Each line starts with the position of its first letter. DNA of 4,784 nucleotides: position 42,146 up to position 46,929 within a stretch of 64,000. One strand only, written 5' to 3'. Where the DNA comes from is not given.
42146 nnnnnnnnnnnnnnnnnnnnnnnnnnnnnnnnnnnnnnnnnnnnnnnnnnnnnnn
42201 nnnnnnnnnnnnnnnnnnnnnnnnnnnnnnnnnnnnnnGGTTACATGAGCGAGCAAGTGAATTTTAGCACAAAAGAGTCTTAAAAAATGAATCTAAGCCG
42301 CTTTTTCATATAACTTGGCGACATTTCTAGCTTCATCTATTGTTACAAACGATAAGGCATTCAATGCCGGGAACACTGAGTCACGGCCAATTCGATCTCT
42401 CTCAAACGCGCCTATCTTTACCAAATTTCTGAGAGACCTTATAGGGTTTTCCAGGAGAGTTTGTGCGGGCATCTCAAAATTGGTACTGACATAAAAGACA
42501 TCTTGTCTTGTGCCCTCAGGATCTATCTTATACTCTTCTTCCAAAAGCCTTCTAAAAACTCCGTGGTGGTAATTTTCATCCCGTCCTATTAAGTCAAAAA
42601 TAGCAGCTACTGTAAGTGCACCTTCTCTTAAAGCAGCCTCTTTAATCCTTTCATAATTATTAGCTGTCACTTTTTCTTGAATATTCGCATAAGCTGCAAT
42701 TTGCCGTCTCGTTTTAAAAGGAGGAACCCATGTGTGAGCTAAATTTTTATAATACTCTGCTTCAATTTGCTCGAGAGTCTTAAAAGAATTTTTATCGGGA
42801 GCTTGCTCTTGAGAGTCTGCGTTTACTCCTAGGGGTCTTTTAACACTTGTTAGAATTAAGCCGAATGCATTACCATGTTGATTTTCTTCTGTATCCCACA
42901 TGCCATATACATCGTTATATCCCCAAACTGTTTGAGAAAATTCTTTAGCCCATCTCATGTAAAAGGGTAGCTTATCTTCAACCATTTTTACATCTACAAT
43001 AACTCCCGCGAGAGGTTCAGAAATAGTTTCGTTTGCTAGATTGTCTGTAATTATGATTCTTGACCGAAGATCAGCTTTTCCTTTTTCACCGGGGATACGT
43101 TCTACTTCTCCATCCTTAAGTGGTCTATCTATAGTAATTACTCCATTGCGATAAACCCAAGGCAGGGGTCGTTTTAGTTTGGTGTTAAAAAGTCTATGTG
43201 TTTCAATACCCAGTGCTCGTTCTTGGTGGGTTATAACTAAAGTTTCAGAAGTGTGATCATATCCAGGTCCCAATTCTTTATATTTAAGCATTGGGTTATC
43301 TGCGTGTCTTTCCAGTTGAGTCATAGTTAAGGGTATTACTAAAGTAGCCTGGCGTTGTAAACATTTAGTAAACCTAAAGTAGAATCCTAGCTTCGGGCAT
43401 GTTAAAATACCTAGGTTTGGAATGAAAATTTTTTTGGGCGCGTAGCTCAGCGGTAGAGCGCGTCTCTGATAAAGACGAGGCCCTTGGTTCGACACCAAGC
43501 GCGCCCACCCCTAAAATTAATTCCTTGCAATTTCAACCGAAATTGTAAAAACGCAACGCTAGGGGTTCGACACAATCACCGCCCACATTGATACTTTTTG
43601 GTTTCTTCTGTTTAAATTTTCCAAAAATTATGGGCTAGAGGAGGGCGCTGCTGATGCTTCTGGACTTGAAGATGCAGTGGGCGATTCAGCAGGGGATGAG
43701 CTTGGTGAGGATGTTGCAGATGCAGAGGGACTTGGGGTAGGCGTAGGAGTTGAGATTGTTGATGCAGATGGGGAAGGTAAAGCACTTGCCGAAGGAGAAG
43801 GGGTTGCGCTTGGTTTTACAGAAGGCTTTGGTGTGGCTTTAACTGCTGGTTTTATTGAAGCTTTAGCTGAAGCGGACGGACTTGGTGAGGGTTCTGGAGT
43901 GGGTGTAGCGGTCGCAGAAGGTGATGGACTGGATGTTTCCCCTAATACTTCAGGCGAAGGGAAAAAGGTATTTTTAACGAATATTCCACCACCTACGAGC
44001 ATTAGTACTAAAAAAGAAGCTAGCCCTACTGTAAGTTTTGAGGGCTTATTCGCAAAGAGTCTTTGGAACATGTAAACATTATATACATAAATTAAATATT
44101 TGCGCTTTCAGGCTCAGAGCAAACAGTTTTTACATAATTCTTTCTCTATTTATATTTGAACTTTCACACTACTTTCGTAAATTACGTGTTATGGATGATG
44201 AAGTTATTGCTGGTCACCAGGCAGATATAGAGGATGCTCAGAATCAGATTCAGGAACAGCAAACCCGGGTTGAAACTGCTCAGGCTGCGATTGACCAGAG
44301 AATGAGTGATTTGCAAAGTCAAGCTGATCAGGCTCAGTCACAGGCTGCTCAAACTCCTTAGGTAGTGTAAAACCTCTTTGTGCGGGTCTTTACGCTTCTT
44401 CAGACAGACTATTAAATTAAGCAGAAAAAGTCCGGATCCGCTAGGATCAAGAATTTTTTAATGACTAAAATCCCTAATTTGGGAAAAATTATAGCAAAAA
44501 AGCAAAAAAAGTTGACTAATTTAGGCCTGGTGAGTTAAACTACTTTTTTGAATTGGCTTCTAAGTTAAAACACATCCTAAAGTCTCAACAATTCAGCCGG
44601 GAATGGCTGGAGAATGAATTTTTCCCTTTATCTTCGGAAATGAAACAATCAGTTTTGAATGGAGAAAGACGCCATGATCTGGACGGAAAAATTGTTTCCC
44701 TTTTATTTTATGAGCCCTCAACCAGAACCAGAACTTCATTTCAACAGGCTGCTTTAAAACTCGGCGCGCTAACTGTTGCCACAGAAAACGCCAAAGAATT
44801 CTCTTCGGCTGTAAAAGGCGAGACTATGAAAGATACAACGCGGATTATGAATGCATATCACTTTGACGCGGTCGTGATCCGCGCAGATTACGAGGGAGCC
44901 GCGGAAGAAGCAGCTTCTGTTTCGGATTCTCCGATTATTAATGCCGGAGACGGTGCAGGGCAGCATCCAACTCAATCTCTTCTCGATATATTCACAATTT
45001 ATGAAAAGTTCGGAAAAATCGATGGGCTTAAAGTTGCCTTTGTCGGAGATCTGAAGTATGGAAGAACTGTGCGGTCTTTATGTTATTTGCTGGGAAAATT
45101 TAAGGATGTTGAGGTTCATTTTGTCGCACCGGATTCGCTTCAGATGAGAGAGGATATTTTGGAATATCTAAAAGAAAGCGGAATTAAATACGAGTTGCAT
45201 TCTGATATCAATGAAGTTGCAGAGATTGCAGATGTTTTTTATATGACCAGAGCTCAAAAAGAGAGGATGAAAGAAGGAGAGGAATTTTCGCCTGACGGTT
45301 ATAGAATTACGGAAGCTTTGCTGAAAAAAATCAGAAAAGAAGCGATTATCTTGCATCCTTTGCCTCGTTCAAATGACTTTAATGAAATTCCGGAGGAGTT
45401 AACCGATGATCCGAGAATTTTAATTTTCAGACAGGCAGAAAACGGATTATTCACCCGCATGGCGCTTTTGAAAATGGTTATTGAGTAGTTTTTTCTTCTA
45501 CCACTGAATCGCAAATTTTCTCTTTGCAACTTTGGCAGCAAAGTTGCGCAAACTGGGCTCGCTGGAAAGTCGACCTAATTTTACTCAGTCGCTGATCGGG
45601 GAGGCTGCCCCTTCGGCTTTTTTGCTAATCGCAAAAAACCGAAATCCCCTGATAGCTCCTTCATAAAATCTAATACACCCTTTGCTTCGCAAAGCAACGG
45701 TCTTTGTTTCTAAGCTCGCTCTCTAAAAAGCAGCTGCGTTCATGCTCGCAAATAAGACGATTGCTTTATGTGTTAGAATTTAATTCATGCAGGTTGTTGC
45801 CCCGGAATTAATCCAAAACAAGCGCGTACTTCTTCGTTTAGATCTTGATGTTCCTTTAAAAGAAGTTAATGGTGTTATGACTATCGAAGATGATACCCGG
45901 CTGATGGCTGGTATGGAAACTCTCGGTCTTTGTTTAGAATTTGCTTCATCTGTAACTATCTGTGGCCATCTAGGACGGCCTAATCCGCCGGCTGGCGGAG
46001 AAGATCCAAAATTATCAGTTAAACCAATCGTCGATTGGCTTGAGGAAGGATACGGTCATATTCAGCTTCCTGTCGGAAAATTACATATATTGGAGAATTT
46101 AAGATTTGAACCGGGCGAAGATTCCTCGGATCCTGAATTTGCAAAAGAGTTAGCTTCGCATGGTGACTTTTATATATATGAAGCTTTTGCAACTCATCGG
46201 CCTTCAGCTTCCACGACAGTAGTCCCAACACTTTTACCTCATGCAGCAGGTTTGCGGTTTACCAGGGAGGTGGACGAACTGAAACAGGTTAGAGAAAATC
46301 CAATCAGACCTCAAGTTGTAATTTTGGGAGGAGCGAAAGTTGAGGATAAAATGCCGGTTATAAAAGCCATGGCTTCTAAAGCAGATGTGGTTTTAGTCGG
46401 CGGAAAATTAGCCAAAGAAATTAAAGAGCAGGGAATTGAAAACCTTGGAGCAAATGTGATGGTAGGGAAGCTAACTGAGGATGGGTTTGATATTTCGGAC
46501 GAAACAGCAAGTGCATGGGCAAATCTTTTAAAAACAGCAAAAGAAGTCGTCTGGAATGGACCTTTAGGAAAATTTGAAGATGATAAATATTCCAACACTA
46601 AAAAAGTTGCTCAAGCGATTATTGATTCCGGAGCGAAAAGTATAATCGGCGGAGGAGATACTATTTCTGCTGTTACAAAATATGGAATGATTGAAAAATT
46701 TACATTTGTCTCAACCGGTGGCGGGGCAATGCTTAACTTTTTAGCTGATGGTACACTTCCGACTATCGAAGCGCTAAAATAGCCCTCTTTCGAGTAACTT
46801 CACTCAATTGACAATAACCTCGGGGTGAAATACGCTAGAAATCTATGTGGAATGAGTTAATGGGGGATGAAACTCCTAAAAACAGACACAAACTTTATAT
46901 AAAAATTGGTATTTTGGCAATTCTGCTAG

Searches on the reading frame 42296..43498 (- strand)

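Call 71: search_protein_families(library=pfam, proteins=[window:42296-43498:-], max_evalue=0.00001)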
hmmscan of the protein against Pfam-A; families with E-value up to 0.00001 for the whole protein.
window:42296-43498:- (401 aa): 1 family
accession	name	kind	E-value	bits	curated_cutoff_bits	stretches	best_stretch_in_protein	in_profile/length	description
PF03405.20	FA_desaturase_2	-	4.4e-11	42.7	22.7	1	158-351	55-239/325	Fatty acid desaturase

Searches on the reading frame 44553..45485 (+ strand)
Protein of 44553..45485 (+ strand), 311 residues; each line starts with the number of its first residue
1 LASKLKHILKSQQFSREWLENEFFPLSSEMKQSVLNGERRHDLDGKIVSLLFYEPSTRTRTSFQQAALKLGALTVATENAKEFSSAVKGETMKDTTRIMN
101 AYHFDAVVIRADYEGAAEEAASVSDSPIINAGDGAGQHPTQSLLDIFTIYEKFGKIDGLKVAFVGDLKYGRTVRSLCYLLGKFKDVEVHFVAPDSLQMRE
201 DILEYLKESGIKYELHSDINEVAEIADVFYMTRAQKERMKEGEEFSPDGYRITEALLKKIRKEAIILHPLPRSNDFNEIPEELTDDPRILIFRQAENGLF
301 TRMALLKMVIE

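Call 71: search_protein_families(library=pfam, proteins=[window:44553-45485:+], max_evalue=0.00001)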
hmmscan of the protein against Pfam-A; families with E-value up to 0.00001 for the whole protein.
window:44553-45485:+ (311 aa): 2 families
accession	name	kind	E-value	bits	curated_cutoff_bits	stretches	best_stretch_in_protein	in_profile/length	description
PF02729.26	OTCace_N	-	2.4e-40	138.4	29.9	1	6-151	1-148/148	Aspartate/ornithine carbamoyltransferase, carbamoyl-P binding domain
PF00185.30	OTCace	-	3.2e-33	115.4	29.4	1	157-308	1-156/157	Aspartate/ornithine carbamoyltransferase, Asp/Orn binding domain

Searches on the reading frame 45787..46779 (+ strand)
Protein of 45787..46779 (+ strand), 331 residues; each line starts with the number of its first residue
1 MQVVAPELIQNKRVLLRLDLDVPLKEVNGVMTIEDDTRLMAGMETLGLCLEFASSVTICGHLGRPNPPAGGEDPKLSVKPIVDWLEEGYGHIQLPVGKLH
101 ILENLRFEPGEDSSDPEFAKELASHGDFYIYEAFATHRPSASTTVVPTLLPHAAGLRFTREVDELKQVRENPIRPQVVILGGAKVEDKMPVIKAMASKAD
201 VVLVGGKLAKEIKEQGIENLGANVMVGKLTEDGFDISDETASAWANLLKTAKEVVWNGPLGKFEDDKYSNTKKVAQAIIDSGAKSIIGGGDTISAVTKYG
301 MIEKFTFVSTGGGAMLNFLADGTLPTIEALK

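Call 71: search_protein_families(library=pfam, proteins=[window:45787-46779:+], max_evalue=0.00001)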
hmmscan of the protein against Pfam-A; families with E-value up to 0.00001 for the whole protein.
window:45787-46779:+ (331 aa): 1 family
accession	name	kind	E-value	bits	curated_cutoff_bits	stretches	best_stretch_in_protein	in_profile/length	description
PF00162.24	PGK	-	1.4e-78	265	27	2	9-213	6-221/379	Phosphoglycerate kinase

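Call 72: find_homologous_proteins(query=window:45787-46779:+, max_evalue=1e-30)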
Query window:45787-46779:+ (331 aa): 7984 proteins with E <= 1e-30 among 8000 candidates; the best 120 are listed.
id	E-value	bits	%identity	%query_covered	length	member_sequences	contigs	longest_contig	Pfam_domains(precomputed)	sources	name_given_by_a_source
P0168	4.1e-216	734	100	100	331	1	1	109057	PF00162.25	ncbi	-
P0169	1.6e-188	644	88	100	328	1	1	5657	PF00162.25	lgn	-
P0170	5.0e-186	635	86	100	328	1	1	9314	PF00162.25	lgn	-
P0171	2.7e-185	633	85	100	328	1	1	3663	PF00162.25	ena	-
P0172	1.5e-183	627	85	100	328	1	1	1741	PF00162.25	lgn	-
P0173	3.2e-183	626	85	100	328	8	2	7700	PF00162.25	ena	-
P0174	3.6e-183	626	85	100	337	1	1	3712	PF00162.25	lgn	-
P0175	5.3e-183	626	85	100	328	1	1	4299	PF00162.25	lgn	-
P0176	5.8e-183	625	85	100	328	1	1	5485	PF00162.25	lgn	-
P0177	1.2e-182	624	85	100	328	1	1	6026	PF00162.25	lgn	-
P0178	1.5e-181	621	84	100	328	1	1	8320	PF00162.25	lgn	-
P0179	3.8e-181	619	84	100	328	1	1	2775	PF00162.25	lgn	-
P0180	6.1e-181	619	85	100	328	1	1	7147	PF00162.25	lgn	-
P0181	1.1e-180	618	85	100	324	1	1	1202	PF00162.25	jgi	jgi:phosphoglycerate kinase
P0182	1.4e-180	618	84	100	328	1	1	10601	PF00162.25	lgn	-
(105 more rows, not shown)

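Call 73: find_encoding_contigs(protein=P0170, flank=8000, max_places=1)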
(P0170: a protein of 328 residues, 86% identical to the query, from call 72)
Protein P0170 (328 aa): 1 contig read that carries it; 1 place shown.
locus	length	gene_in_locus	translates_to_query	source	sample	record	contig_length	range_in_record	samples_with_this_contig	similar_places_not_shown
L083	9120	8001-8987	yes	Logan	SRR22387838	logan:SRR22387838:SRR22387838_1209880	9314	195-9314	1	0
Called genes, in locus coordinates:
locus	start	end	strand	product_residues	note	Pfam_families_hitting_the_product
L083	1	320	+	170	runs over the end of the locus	?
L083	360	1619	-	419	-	PF00432:Prenyltrans (faint), PF13249:SQHop_cyclase_N (faint), PF13243:SQHop_cyclase_C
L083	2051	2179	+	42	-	-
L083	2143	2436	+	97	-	-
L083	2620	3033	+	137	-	-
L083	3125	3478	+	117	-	-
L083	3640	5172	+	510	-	-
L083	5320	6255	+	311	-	PF02729:OTCace_N, PF00185:OTCace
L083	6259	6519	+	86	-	-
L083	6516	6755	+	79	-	PF10049:DUF2283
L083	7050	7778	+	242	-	-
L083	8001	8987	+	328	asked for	PF00162:PGK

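Call 74: find_encoding_contigs(protein=P0182, flank=8000, max_places=1)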
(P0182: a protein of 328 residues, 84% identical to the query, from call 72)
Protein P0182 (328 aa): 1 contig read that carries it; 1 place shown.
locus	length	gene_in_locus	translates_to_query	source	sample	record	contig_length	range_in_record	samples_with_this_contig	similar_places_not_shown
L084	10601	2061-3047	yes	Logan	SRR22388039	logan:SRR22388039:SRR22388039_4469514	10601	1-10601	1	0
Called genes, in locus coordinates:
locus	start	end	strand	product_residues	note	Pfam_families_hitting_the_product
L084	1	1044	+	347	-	?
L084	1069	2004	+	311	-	PF02729:OTCace_N, PF00185:OTCace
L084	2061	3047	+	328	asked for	PF00162:PGK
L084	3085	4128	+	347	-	-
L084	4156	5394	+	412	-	-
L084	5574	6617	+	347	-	PF00044:Gp_dh_N, PF02800:Gp_dh_C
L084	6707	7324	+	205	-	-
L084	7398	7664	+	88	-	-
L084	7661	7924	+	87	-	PF15738:YafQ_toxin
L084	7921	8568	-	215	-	-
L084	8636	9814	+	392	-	PF01168:Ala_racemase_N, PF00842:Ala_racemase_C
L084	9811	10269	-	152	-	-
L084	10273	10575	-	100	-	-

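Call 75: find_encoding_contigs(protein=P0169, flank=8000, max_places=1)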
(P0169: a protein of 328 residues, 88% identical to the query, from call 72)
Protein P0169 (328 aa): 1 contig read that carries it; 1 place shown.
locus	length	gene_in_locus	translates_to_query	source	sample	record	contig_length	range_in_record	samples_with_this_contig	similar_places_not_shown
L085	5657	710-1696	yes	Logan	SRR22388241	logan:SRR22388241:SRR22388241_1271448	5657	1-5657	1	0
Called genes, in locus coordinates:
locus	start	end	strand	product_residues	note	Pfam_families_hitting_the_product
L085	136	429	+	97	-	PF02604:PhdYeFM_antitox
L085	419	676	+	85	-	PF05016:ParE_toxin, PF15781:ParE-like_toxin (weak)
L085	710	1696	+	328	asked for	PF00162:PGK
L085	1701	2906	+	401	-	PF04932:Wzy_C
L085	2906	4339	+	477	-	-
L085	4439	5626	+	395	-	-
